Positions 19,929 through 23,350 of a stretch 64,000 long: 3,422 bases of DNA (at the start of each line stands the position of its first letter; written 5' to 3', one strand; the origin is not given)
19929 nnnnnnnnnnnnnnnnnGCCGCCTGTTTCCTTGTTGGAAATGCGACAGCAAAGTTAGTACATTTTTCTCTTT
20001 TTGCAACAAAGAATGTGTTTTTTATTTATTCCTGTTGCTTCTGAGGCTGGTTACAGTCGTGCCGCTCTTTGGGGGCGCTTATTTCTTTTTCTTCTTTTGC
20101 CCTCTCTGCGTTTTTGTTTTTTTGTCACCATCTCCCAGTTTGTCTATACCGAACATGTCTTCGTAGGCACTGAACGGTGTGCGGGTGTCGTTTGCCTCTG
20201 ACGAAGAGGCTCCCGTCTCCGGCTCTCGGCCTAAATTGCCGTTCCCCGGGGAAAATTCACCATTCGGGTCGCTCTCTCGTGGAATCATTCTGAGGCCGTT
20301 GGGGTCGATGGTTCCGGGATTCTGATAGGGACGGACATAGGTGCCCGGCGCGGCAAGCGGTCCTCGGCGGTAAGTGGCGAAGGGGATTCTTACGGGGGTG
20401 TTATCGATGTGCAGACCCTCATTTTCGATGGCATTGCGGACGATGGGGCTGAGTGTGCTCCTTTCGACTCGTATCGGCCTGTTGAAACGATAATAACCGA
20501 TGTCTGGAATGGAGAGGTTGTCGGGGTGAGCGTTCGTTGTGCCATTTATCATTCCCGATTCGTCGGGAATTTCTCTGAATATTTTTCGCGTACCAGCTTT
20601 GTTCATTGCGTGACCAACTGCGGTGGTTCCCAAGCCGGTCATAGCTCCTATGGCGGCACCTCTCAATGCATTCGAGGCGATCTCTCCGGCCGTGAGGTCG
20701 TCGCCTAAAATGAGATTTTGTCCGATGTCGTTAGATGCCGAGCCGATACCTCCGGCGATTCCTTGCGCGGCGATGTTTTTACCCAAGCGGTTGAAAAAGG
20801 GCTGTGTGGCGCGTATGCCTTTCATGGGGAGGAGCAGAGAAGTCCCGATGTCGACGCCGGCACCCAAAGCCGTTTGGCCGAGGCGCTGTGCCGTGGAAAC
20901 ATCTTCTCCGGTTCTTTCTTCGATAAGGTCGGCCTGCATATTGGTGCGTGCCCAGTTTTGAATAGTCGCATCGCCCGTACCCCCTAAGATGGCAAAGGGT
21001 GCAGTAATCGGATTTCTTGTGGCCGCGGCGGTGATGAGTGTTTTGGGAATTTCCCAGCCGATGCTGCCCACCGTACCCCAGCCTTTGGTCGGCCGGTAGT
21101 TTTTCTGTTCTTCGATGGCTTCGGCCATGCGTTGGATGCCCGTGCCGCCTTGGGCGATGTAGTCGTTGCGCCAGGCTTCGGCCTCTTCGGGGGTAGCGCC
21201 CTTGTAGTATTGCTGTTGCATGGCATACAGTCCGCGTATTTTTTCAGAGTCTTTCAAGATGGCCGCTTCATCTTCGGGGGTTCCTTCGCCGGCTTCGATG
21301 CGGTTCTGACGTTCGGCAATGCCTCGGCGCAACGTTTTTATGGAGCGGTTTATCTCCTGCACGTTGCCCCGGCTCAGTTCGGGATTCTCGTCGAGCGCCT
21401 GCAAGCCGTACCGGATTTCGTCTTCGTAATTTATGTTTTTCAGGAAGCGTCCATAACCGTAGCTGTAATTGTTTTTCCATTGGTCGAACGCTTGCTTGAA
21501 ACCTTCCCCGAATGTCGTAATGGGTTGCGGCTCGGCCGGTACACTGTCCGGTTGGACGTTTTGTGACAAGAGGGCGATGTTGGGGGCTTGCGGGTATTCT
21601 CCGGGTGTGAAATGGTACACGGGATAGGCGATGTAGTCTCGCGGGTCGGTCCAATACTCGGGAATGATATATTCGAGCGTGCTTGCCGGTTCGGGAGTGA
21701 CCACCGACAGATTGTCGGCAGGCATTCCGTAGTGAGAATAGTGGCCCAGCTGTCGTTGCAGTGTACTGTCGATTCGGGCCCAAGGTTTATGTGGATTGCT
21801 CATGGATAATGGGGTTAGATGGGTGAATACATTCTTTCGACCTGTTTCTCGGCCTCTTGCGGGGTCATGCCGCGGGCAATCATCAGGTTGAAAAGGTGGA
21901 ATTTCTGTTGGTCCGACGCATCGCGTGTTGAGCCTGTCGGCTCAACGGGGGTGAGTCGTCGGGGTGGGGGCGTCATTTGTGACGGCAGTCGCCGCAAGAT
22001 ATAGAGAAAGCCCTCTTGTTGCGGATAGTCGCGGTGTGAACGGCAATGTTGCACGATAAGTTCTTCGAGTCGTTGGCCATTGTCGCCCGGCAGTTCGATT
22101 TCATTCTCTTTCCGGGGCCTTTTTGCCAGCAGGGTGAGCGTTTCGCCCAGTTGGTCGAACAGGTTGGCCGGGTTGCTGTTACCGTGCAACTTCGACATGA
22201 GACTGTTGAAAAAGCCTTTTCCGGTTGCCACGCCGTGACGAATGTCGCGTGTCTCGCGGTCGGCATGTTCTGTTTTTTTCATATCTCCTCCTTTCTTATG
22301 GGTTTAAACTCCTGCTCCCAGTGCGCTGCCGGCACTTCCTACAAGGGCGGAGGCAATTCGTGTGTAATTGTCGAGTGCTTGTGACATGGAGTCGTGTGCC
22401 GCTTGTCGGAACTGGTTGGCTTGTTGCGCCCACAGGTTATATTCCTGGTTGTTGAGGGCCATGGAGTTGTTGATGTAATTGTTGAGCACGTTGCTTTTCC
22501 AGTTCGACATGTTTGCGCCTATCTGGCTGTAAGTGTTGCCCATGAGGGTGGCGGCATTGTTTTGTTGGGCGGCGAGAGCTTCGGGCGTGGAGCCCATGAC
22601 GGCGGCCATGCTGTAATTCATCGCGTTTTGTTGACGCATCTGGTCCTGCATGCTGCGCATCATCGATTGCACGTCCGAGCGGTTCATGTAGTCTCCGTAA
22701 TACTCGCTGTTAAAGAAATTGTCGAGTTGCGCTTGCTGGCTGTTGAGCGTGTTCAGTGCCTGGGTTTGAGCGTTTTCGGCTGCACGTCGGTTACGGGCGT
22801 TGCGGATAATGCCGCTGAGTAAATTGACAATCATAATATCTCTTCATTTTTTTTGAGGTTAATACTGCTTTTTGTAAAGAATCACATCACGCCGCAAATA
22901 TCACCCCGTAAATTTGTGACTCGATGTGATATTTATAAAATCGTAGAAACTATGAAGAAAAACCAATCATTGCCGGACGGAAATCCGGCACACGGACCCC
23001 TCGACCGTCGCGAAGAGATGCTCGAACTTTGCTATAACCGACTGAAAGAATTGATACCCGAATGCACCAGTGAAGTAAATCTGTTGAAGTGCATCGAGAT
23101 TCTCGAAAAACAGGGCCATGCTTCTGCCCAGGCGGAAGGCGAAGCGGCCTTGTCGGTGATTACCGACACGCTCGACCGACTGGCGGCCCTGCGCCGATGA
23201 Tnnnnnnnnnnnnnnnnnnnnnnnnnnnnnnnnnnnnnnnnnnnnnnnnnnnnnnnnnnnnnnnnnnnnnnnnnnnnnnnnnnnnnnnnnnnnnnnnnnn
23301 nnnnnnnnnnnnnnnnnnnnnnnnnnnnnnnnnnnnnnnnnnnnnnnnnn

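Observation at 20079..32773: Intact but capsid-less, integrase-less phage packaging/virion gene set, split into two blocks around rplU-rpmA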

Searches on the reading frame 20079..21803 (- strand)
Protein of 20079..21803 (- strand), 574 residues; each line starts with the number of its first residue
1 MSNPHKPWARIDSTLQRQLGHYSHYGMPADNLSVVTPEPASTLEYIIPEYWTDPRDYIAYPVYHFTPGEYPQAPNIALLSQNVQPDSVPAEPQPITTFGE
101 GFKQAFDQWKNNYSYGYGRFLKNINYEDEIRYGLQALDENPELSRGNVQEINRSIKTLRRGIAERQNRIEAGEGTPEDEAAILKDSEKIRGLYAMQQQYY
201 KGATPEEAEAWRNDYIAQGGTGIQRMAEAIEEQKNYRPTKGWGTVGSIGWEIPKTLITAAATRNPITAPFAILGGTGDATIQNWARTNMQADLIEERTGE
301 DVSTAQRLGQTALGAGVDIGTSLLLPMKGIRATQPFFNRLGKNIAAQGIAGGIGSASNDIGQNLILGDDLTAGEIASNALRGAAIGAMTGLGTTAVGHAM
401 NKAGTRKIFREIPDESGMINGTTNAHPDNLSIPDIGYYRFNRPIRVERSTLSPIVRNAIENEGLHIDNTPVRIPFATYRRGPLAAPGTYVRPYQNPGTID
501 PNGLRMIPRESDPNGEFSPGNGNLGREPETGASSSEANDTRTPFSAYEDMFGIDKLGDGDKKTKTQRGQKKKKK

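Call 3: search_protein_families(library=pfam, proteins=[window:20079-21803:-], max_evalue=0.01)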
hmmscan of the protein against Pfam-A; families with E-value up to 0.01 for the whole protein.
window:20079-21803:- (574 aa): 0 families

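Call 4: search_protein_families(library=phrogs, proteins=[window:20079-21803:-], max_evalue=0.01)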
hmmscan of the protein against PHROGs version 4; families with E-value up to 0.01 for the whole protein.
window:20079-21803:- (574 aa): 1 family
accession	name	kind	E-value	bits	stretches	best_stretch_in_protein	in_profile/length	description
phrog_342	-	head and packaging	7.1e-05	22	1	286-447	293-416/1235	internal virion protein with endolysin domain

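Call 57: search_solved_structures(query=A4, max_evalue=1)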
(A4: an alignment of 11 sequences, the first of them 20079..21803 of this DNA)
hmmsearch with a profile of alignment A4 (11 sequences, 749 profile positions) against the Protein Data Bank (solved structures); distinct sequences matched with E-value up to 1: 16.
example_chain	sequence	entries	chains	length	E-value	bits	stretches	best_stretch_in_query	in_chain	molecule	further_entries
2jom_A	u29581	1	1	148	0.0029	19.3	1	414-508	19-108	Major prion protein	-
2fj3_A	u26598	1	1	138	0.003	19.2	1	414-508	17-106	Major prion protein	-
2joh_A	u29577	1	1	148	0.0037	19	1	414-508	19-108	Major prion protein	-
6fnv_A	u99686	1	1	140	0.004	18.8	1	415-508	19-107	Major prion protein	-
2mv9_A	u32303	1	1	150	0.0078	17.9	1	415-502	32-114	Major prion protein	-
2n53_A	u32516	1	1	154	0.0093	17.6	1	415-508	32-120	Major prion protein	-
2mv8_A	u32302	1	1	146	0.012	17.2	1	415-501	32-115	Major prion protein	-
1tpx_A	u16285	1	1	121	0.016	16.8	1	421-508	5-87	major prion protein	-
9dmy_A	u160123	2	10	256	0.017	16.7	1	415-508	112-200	Major prion protein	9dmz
7qig_A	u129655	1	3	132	0.031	15.9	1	415-508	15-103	Major prion protein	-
8a00_A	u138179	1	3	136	0.032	15.9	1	415-508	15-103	Major prion protein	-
4yx2_A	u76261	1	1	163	0.038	15.6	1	415-508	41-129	Major prion protein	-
1dx0_A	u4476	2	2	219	0.082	14.5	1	415-508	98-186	PRION PROTEIN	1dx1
8efu_A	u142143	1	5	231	0.12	13.9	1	415-508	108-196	Major prion protein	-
7td6_1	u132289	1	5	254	0.14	13.7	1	415-508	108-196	Major prion protein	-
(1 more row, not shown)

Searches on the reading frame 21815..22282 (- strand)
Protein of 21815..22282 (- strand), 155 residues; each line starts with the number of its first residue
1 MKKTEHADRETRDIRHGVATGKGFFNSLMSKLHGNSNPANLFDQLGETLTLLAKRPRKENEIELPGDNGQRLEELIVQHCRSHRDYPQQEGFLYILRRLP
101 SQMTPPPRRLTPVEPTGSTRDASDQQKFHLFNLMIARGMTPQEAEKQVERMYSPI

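Call 3: search_protein_families(library=pfam, proteins=[window:21815-22282:-], max_evalue=0.01)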
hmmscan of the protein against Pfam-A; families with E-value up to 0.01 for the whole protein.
window:21815-22282:- (155 aa): 0 families

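Call 4: search_protein_families(library=phrogs, proteins=[window:21815-22282:-], max_evalue=0.01)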
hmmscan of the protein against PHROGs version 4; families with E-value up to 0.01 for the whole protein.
window:21815-22282:- (155 aa): 0 families

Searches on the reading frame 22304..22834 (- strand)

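Call 3: search_protein_families(library=pfam, proteins=[window:22304-22834:-], max_evalue=0.01)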
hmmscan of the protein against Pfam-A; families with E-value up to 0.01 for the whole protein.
window:22304-22834:- (176 aa): 2 families
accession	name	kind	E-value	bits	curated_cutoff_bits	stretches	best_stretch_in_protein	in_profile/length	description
PF24598.1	DOP1_C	-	0.0021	17.6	27.3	1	17-163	66-213/431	DOP1 C-terminal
PF16822.11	ALGX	-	0.0037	17.4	26.5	1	18-104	126-213/268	SGNH hydrolase-like domain, acetyltransferase AlgX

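Call 4: search_protein_families(library=phrogs, proteins=[window:22304-22834:-], max_evalue=0.01)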
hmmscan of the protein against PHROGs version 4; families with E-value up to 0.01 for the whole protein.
window:22304-22834:- (176 aa): 0 families

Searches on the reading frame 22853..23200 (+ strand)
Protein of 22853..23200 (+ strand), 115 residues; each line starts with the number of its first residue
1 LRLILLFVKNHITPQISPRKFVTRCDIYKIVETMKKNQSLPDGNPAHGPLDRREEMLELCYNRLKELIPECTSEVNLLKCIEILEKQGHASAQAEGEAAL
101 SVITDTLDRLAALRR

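Call 3: search_protein_families(library=pfam, proteins=[window:22853-23200:+], max_evalue=0.01)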
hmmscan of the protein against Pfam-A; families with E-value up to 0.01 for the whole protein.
window:22853-23200:+ (115 aa): 0 families

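Call 4: search_protein_families(library=phrogs, proteins=[window:22853-23200:+], max_evalue=0.01)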
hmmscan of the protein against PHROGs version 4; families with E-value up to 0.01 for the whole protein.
window:22853-23200:+ (115 aa): 0 families
